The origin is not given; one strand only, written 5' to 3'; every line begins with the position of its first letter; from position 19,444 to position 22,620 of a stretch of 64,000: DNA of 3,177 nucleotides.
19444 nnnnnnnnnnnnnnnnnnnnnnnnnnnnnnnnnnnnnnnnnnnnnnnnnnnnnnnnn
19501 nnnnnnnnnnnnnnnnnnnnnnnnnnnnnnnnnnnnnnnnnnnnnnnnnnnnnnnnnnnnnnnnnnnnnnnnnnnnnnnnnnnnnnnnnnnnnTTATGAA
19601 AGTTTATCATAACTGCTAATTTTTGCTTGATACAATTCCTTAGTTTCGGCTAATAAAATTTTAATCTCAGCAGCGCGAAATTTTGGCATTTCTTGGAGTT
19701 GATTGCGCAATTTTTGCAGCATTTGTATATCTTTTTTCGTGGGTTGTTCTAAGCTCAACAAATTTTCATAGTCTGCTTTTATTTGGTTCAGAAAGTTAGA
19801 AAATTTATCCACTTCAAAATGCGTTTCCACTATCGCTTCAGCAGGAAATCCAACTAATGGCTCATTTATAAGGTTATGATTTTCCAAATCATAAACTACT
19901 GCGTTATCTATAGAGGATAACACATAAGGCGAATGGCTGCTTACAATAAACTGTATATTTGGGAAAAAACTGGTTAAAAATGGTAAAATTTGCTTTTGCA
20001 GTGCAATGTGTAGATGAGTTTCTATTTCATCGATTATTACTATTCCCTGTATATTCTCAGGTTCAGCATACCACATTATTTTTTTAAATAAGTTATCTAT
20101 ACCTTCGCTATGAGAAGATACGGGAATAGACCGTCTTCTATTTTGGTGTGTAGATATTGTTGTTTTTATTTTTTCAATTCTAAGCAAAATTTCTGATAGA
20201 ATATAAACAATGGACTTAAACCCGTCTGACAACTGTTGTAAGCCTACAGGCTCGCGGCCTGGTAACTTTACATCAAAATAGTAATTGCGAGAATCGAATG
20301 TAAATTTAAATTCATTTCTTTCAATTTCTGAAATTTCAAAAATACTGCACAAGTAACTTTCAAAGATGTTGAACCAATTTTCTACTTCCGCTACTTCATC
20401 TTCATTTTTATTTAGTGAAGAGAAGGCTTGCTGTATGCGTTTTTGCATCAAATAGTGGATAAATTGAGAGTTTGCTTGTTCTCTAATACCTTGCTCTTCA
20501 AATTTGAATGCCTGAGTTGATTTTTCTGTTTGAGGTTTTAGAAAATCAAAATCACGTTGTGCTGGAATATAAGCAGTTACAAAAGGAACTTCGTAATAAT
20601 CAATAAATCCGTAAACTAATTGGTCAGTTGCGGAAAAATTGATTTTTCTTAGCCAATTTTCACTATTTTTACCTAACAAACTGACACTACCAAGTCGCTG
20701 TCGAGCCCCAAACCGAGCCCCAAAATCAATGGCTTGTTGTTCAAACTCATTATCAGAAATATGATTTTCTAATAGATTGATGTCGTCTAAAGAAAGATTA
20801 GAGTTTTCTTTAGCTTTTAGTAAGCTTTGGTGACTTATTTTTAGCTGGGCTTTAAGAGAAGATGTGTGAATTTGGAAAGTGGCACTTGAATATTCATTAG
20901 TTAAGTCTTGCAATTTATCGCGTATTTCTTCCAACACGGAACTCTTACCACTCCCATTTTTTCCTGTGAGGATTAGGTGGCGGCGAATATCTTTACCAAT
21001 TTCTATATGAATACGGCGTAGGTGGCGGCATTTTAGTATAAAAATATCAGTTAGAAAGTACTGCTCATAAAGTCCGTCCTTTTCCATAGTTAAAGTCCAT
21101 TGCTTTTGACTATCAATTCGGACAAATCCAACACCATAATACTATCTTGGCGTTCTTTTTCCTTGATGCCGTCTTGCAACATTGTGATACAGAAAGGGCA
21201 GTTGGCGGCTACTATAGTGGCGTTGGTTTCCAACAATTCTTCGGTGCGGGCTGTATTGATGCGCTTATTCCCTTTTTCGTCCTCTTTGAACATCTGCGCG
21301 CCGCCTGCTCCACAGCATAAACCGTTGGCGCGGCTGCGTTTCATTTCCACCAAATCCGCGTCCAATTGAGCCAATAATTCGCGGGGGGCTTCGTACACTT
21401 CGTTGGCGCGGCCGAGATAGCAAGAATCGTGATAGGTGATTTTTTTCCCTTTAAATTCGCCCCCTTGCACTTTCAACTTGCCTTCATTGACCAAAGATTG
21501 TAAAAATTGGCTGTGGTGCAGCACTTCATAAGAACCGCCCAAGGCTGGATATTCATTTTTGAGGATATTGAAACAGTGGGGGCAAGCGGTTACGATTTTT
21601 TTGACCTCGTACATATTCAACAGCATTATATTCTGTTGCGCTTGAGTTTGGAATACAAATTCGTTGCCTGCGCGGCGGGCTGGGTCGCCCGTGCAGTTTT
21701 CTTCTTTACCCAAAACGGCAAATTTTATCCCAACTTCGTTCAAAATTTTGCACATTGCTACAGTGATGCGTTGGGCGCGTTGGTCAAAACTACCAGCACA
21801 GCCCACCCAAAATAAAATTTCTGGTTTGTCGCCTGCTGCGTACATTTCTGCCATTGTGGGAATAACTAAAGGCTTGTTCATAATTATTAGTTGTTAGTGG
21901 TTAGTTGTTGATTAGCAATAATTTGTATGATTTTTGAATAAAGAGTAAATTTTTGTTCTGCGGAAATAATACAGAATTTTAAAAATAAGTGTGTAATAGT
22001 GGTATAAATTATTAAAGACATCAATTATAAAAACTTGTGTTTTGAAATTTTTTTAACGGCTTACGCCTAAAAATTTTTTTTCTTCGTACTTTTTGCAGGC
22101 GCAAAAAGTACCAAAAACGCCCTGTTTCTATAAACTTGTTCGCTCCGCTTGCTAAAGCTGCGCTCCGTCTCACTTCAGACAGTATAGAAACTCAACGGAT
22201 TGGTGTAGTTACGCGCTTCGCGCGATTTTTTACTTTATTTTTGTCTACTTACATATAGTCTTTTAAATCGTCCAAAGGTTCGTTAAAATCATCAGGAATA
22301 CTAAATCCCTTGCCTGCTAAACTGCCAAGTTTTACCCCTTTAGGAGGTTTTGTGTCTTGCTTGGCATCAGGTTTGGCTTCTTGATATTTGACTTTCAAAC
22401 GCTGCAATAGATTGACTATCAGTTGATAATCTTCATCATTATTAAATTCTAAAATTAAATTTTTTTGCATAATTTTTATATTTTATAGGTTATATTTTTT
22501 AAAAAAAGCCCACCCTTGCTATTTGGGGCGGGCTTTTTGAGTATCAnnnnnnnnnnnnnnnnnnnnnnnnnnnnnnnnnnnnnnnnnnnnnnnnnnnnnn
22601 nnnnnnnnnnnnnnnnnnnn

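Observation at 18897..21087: Septu-like two-gene system (AAA_21 ATPase + HNH nuclease) inserted 2 nt behind an Fe-S oxidoreductase gene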

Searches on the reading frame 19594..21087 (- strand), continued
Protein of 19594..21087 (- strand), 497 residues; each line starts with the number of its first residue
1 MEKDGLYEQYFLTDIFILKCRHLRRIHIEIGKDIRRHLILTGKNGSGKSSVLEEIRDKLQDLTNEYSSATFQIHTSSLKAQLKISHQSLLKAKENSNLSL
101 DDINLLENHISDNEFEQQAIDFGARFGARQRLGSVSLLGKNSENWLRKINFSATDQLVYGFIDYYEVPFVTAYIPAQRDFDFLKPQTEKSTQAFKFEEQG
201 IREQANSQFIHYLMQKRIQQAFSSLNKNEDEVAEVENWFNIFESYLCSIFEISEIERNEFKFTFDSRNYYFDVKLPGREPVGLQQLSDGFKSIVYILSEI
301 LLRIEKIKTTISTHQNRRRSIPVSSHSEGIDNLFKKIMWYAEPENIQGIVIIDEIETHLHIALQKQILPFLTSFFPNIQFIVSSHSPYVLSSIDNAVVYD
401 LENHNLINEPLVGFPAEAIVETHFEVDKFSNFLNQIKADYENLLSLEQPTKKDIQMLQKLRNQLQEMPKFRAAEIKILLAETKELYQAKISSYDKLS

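Call 32: find_encoding_contigs(protein=P0032, flank=6000, max_places=2)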
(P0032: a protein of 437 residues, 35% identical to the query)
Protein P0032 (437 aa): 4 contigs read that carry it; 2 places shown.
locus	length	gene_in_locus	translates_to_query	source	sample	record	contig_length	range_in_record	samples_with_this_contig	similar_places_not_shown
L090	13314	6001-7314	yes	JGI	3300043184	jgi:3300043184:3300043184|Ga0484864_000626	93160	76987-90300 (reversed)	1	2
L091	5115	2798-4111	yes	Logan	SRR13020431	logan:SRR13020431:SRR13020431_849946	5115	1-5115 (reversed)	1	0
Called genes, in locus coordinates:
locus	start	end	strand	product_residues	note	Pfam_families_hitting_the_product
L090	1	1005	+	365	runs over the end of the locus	PF00365:PFK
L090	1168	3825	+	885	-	PF13620:CarboxypepD_reg (faint), PF01590:GAF (weak), PF13185:GAF_2, PF13492:GAF_3 (weak), PF07228:SpoIIE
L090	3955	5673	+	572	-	PF01336:tRNA_anti-codon, PF00152:tRNA-synt_2, PF01409:tRNA-synt_2d (faint)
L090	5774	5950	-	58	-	-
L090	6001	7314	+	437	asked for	PF02463:SMC_N, PF13175:AAA_15, PF13304:AAA_21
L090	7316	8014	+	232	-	-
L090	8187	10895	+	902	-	PF00133:tRNA-synt_1, PF09334:tRNA-synt_1g, PF13603:tRNA-synt_1_2, PF08264:Anticodon_1, PF10458:Val_tRNA-synt_C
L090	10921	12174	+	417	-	PF02463:SMC_N, PF13175:AAA_15, PF13476:AAA_23, PF13514:AAA_27, PF13304:AAA_21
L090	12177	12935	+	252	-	-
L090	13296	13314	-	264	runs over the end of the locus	PF03099:BPL_LplA_LipB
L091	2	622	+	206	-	?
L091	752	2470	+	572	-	PF01336:tRNA_anti-codon, PF00152:tRNA-synt_2, PF01409:tRNA-synt_2d (faint)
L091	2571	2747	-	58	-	-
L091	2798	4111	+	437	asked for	PF02463:SMC_N, PF13175:AAA_15, PF13304:AAA_21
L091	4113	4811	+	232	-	-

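Call 51: search_dna_similar(query=window:19594-21087:-, collection=phages, mode=protein, max_rows=8)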
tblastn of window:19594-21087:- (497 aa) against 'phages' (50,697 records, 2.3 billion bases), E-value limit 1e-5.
Records with a match: 6; places in all: 6; records where one place covers at least 80% of the query: 0.
Best place of each record, by identity: <60% 6.
By first word of the organism name: Bacteriophage 5; Vibrio 1.
By host as written in the record: - 5; Vibrio cyclitrophicus 10N.261.55.B9 1.
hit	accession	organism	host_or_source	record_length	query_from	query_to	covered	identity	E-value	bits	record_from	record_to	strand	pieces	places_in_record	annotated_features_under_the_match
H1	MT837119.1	Bacteriophage sp.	human fecal samples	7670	228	392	33%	25.5%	4e-7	59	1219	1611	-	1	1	record has no annotation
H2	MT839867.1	Bacteriophage sp.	human fecal samples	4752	346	450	21%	39.1%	1e-11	73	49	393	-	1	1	record has no annotation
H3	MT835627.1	Bacteriophage sp.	human fecal samples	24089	283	396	23%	34.2%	3e-10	69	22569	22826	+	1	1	record has no annotation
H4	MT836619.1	Bacteriophage sp.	human fecal samples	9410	285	405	24%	30.6%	5e-8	62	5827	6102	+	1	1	record has no annotation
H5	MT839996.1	Bacteriophage sp.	human fecal samples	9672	343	421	16%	38.8%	2e-10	69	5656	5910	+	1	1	record has no annotation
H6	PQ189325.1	Vibrio phage 10N.261.55.B9_PE001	Vibrio cyclitrophicus 10N.261.55.B9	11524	342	393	10%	46.2%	1e-6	57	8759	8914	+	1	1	hypothetical protein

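Call 52: search_dna_similar(query=window:19594-21087:-, collection=plasmids, mode=protein, max_rows=8)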
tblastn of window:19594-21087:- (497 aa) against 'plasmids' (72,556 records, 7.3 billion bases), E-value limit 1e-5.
Records with a match: 83; places in all: 84; records where one place covers at least 80% of the query: 1.
Best place of each record, by identity: <60% 83.
By first word of the organism name: Bacillus 19; Rhizobium 8; Escherichia 5; Acinetobacter 5; Klebsiella 5; Streptomyces 4; Enterobacter 4; Pantoea 2; Hymenobacter 2; Fulvitalea 2; and 25 more.
By predicted mobility (MOB-suite, as given by PLSDB): non-mobilizable 52; conjugative 22; mobilizable 9.
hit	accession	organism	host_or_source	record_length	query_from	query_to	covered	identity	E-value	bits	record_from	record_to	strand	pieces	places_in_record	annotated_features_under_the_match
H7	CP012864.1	Persicobacter sp. JZB09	cell culture,soil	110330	9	489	97%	33.5%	1e-55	208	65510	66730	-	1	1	record has no annotation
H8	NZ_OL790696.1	Escherichia coli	-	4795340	162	435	55%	27.3%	1e-20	103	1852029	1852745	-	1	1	none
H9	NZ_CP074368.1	Escherichia coli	bovine,whole organism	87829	175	471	60%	24.9%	2e-7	62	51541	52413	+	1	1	AAA family ATPase | IS66-like element ISCro1 family transposase | retron system putative HNH endonuclease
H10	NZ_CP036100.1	Bacillus mycoides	cell culture,soil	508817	162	467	62%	23.9%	6e-7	60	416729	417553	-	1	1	AAA family ATPase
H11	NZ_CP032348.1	Azospirillum brasilense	soil sample,Agricultural field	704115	150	390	48%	27.1%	4e-8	64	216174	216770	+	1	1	AAA family ATPase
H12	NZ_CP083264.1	Escherichia coli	Pure culture,Environmental waters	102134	232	471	48%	26.3%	6e-7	60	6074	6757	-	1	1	AAA family ATPase | retron system putative HNH endonuclease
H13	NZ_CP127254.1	Escherichia coli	Bos taurus,Cell culture,feces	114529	232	471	48%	26.3%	6e-7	60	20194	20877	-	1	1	AAA family ATPase | HNH endonuclease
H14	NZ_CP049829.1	Janthinobacterium lividum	single organism,water pond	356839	268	488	44%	28.2%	2e-8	65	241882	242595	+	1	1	AAA family ATPase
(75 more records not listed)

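Call 54: predict_structure(alignment_id=A3)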
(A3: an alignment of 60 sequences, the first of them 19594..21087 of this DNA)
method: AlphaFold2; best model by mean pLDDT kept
length: 497 residues; sequences in the alignment: 60
mean_pLDDT: 82.0   pTM: 0.73
mean pLDDT of the five models: 82.0, 80.2, 78.9, 78.6, 77.2
residues with pLDDT >= 90: 237; 70-90: 153; 50-70: 72; < 50: 35
segments of 3 or more residues with pLDDT < 50: 1-3, 68-70, 126-142, 155-161, 426-429
pLDDT, mean of each block of 10 residues (from residue 1): 62 90 93 94 94 92 61 63 82 87 84 65 51 39 58 55 65 92 76 64 90 91 95 93 90 92 90 95 92 94 89 80 70 79 89 95 93 94 94 94 90 74 54 84 95 96 82 79 94 86
secondary structure, 60 per line:
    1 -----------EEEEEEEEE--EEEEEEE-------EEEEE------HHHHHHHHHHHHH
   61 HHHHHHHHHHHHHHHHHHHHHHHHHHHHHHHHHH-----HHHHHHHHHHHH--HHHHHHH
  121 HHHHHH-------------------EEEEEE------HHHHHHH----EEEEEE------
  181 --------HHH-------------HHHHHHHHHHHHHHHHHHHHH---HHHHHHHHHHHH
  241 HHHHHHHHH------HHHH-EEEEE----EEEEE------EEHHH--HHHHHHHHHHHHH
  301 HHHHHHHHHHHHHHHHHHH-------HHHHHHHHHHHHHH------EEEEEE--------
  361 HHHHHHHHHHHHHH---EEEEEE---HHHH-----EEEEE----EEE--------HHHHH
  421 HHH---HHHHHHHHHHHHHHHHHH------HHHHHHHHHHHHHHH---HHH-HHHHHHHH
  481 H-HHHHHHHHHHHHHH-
elements in order: E12-20 E23-29 E37-41 H48-94 H100-111 H114-126 E146-151 H158-164 E169-174 H205-225 H229-249 H256-259 E261-265 E270-274 H288-319 H327-340 E347-352 H361-374 E378-383 H387-390 E396-400 E405-407 H416-423 H427-444 H451-465 H473-481 H483-496

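Call 58: fold_search(model_id=the predicted structure, library=pdb)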
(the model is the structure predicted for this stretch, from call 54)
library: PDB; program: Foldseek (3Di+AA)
matches with E <= 10: 1181; with E <= 0.001: 110
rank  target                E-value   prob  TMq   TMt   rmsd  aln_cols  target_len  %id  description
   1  9e90_A                2.0e-11  1.00  0.51  0.52   9.5       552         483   18  Ec83 Retron PtuA/PtuB (2-1) complex bound to ATP (released 2025-07-02)
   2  9e90_C                2.6e-11  1.00  0.49  0.50   9.2       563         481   18  Ec83 Retron PtuA/PtuB (2-1) complex bound to ATP (released 2025-07-02)
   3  9nnb_D                1.5e-10  1.00  0.50  0.49   9.9       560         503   16  Cryo-EM structure of the Retron Ec78 complex, PtuA:PtuB:RT (4:2:1) (released 2025-10-08)
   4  9o4a_B                1.7e-10  1.00  0.54  0.57   7.3       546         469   17  Ec83 Retron PtuAB mutant complex (released 2025-07-02)
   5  9nnb_F                1.7e-10  1.00  0.48  0.46  10.8       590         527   16  Cryo-EM structure of the Retron Ec78 complex, PtuA:PtuB:RT (4:2:1) (released 2025-10-08)
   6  9o4a_A                1.8e-10  1.00  0.52  0.55   7.9       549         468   17  Ec83 Retron PtuAB mutant complex (released 2025-07-02)
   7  9nnh_C                2.9e-10  1.00  0.48  0.45  15.0       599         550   16  Cryo-EM structure of the Retron Ec78 complex, PtuA:PtuB:RT (4:2:2) (released 2025-10-08)
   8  9nnk_C                3.0e-10  1.00  0.47  0.43  12.7       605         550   16  Cryo-EM structure of Retron-displaced free PtuAB complex, PtuA:PtuB (4:2) (released 2025-10-08)
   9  9kjz_C                3.2e-10  1.00  0.48  0.46  15.0       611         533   16  Cryo-EM structure of the Retron-Eco7 complex (state 3) (released 2025-11-12)
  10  9kjx_B                3.4e-10  1.00  0.49  0.46  11.4       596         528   15  Cryo-EM structure of the Retron-Eco7 complex (state 1) (released 2025-11-12)
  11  9kjy_D                3.5e-10  1.00  0.52  0.49  10.4       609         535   16  Cryo-EM structure of the Retron-Eco7 complex (state 2) (released 2025-11-12)
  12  9kjx_D                3.7e-10  1.00  0.48  0.45  12.1       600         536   16  Cryo-EM structure of the Retron-Eco7 complex (state 1) (released 2025-11-12)
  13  8eea_D                3.9e-10  1.00  0.49  0.52  12.1       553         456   16  Structure of E.coli Septu (PtuAB) complex (released 2023-12-27)
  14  9vhe_D                6.0e-10  1.00  0.47  0.54  10.9       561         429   17  cryoEM structure of retron-Eco7 complex (released 2025-12-31)
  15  9kjx_E                6.0e-10  1.00  0.46  0.46  11.1       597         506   15  Cryo-EM structure of the Retron-Eco7 complex (state 1) (released 2025-11-12)
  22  8ee4_C                1.3e-09  1.00  0.45  0.54  11.1       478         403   16  Structure of PtuA (released 2024-01-03)
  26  8eea_C                2.5e-09  1.00  0.46  0.51  14.7       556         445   16  Structure of E.coli Septu (PtuAB) complex (released 2023-12-27)
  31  8ee4_E                3.9e-09  1.00  0.45  0.55  10.3       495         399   15  Structure of PtuA (released 2024-01-03)
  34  8eea_B                1.4e-08  1.00  0.40  0.52  15.8       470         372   16  Structure of E.coli Septu (PtuAB) complex (released 2023-12-27)
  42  8sux_F                4.3e-08  1.00  0.40  0.52  15.8       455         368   16  Structure of E. coli PtuA hexamer (released 2024-01-10)
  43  8ee4_D                5.0e-08  1.00  0.43  0.53  13.8       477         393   15  Structure of PtuA (released 2024-01-03)
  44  8eea_A                5.0e-08  1.00  0.38  0.49  16.1       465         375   17  Structure of E.coli Septu (PtuAB) complex (released 2023-12-27)
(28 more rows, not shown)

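Call 66: find_related_loci(query=window:19594-21087:-, collection=metagenome_contigs, flank=8000)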
Query window:19594-21087:- (497 aa) in metagenome_contigs; peptide patterns used: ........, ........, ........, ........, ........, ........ (x = any residue, [..] = any of these).
73 stretches matched a pattern, but none encodes a relative of the query by tblastn (E <= 1e-3).

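Call 68: find_related_loci(query=A5, collection=metagenome_contigs, flank=8000)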
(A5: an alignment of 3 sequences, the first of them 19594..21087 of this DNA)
Query A5 (497 aa) in metagenome_contigs; peptide patterns used: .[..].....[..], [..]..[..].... (x = any residue, [..] = any of these).
245 stretches matched a pattern; 2 encode a relative of the query (tblastn E <= 1e-3); 2 distinct loci.
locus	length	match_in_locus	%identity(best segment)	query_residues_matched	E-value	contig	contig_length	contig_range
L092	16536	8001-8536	56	169-435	7e-28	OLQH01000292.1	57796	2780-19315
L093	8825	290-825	56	169-435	6e-28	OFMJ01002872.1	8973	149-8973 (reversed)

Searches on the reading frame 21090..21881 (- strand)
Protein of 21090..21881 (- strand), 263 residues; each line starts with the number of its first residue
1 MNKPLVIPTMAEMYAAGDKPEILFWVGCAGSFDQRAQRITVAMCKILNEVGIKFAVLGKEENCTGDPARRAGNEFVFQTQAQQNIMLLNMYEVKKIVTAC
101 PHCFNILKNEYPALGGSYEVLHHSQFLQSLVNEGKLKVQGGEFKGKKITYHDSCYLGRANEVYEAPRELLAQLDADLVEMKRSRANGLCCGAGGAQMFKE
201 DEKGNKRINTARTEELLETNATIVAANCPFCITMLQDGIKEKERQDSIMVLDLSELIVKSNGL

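Call 4: search_protein_families(library=pfam, proteins=[window:21090-21881:-], max_evalue=0.01)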
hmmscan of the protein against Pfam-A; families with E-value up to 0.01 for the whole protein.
window:21090-21881:- (263 aa): 2 families
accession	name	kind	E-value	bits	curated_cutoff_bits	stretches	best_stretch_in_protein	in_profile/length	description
PF02754.22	CCG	-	2.1e-31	108.3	20.6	2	148-236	1-85/85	Cysteine-rich domain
PF08672.17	ANAPC2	-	0.0057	17.6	23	0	125-144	40-59/60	Anaphase promoting complex (APC) subunit 2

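Call 5: search_protein_families(library=ncbifam, proteins=[window:21090-21881:-], max_evalue=0.01)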
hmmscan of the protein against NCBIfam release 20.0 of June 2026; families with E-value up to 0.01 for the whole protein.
window:21090-21881:- (263 aa): 11 families
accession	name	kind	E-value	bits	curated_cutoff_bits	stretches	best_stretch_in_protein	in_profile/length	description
NF004898.0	PRK06259.1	equivalog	1.3e-37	129.5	385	1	7-259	248-486/488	fumarate reductase (CoM/CoB) subunit TfrB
NF045670.1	quin_L_LdhH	equivalog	2.4e-35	122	800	1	18-257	465-705/706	L-lactate dehydrogenase (quinone) large subunit LdhH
NF008369.0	PRK11168.1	equivalog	5.6e-18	65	278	1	18-238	165-383/401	anaerobic glycerol-3-phosphate dehydrogenase subunit C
NF045724.1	ferredox_TmcB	equivalog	1.8e-17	63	735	1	35-247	200-416/430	electron transfer complex ferredoxin TmcB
NF045663.1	diclust_near_Sec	equivalog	4e-17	61.6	530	1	18-235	418-618/759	pyridine nucleotide-disulfide oxidoreductase/dicluster-binding protein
NF045711.1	sulf_resp_HmcF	equivalog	6.2e-14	51.6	750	1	98-237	281-427/457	sulfate respiration complex iron-sulfur protein HmcF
NF045796.1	DsrK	equivalog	4e-11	42.2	400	1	93-203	262-381/453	sulfate reduction electron transfer complex DsrMKJOP subunit DsrK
TIGR03288.1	CoB_CoM_SS_B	equivalog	8.5e-11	41.6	345.15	2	22-151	2-120/290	CoB--CoM heterodisulfide reductase subunit B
TIGR03379.1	glycerol3P_GlpC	equivalog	4.3e-09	35.6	279.9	1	21-233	163-375/397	anaerobic glycerol-3-phosphate dehydrogenase subunit GlpC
NF008434.0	PRK11274.1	equivalog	2.7e-07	29.9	333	1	122-240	277-393/409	glycolate oxidase subunit GlcF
NF041780.1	hetero_SS_HdrB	equivalog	2.1e-05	24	450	0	147-257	169-277/304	ferredoxin:CoB-CoM heterodisulfide reductase subunit HdrB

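Call 24: find_related_loci(query=window:21090-21881:-, collection=genome_contigs, flank=10000)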
Query window:21090-21881:- (263 aa) in genome_contigs; peptide patterns used: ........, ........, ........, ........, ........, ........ (x = any residue, [..] = any of these).
600 stretches matched a pattern (row limit reached: there are more); 546 encode a relative of the query (tblastn E <= 1e-3); the best 80 are kept; 80 distinct loci.
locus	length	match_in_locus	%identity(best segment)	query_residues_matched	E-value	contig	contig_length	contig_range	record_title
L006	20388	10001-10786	79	1-262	1e-145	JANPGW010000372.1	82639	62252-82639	MAG: Saprospiraceae bacterium isolate VAR_69_metabat_271 VAR_69_k141_673296, whole genome shotgun sequence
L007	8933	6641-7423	78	1-261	2e-144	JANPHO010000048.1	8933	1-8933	MAG: Saprospiraceae bacterium isolate VAR_69_metabat_100 VAR_69_k141_1651698, whole genome shotgun sequence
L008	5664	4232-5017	77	1-262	2e-143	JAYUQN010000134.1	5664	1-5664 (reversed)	MAG: Saprospiraceae bacterium isolate GL114_DN_metabinner_24 GL114_DN_metabinner_24_133, whole genome shotgun sequence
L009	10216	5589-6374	76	1-262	4e-141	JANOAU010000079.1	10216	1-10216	MAG: Saprospiraceae bacterium isolate VAR_18_metabat_275 VAR_18_k141_3297439, whole genome shotgun sequence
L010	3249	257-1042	76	1-262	1e-146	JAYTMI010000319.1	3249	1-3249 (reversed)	MAG: Saprospiraceae bacterium isolate GFS_3556 GFS_3556_318, whole genome shotgun sequence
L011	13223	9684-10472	74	1-263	7e-141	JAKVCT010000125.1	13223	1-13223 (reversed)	MAG: Saprospiraceae bacterium isolate ALOHA_ZT_61 ZT-Saprospiraceae-1_125, whole genome shotgun sequence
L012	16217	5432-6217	75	1-262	8e-141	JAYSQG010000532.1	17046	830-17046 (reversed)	MAG: Saprospiraceae bacterium isolate GFS_11699 GFS_11699_531, whole genome shotgun sequence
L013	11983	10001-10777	75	3-261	7e-139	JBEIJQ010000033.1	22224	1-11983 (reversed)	MAG: Lewinellaceae bacterium isolate Sample-103-S77-bin-22 Sample_103_S77-bin_22-k141_2921986, whole genome shotgun sequ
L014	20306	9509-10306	76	4-262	1e-138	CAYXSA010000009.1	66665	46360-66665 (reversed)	MAG TPA_asm: uncultured Saprospiraceae bacterium isolate SRP329715_co2_197 genome assembly, contig: NODE_853_length_6666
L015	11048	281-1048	76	7-262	3e-138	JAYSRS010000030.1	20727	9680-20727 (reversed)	MAG: Saprospiraceae bacterium isolate GFS_12016 GFS_12016_29, whole genome shotgun sequence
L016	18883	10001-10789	73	2-263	1e-137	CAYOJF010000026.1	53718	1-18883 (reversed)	MAG TPA_asm: uncultured Aureispira sp. isolate SRP268394_co1_165 genome assembly, contig: NODE_939_length_53718_cov_7.14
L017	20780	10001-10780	75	3-261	1e-137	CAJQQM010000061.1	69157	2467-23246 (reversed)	MAG: uncultured Aureispira sp. isolate 3_20180511_Bin_METABAT_31_1 genome assembly, contig: c_000018318192, whole genome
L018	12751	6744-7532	75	3-260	6e-137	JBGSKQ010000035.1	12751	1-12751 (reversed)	MAG: Saprospiraceae bacterium isolate JTS-AC184 k141_3953494, whole genome shotgun sequence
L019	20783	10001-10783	74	1-260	2e-136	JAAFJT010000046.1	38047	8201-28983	MAG: Chitinophagales bacterium isolate bin35.maxbin.ball.156 WN_Chitinophagales_5_scaffold_46, whole genome shotgun sequ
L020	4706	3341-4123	73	3-262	3e-138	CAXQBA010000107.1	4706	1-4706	MAG: Luminiphilus sp. isolate 3um_A1B0725_2.24 genome assembly, contig: k127_132456, whole genome shotgun sequence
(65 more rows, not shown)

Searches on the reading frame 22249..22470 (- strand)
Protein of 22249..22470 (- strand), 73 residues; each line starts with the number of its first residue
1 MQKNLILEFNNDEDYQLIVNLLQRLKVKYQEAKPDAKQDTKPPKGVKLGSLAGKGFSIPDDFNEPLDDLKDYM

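Call 4: search_protein_families(library=pfam, proteins=[window:22249-22470:-], max_evalue=0.01)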
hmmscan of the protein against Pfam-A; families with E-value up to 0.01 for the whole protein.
window:22249-22470:- (73 aa): 1 family
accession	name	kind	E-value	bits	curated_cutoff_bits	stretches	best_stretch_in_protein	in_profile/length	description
PF10047.15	DUF2281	-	4.9e-06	27.5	26.5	1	29-72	28-64/64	Protein of unknown function (DUF2281)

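Call 48: search_protein_families(library=padloc, proteins=[window:22249-22470:-], max_evalue=0.001)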
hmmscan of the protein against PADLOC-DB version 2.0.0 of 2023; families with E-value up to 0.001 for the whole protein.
window:22249-22470:- (73 aa): 0 families
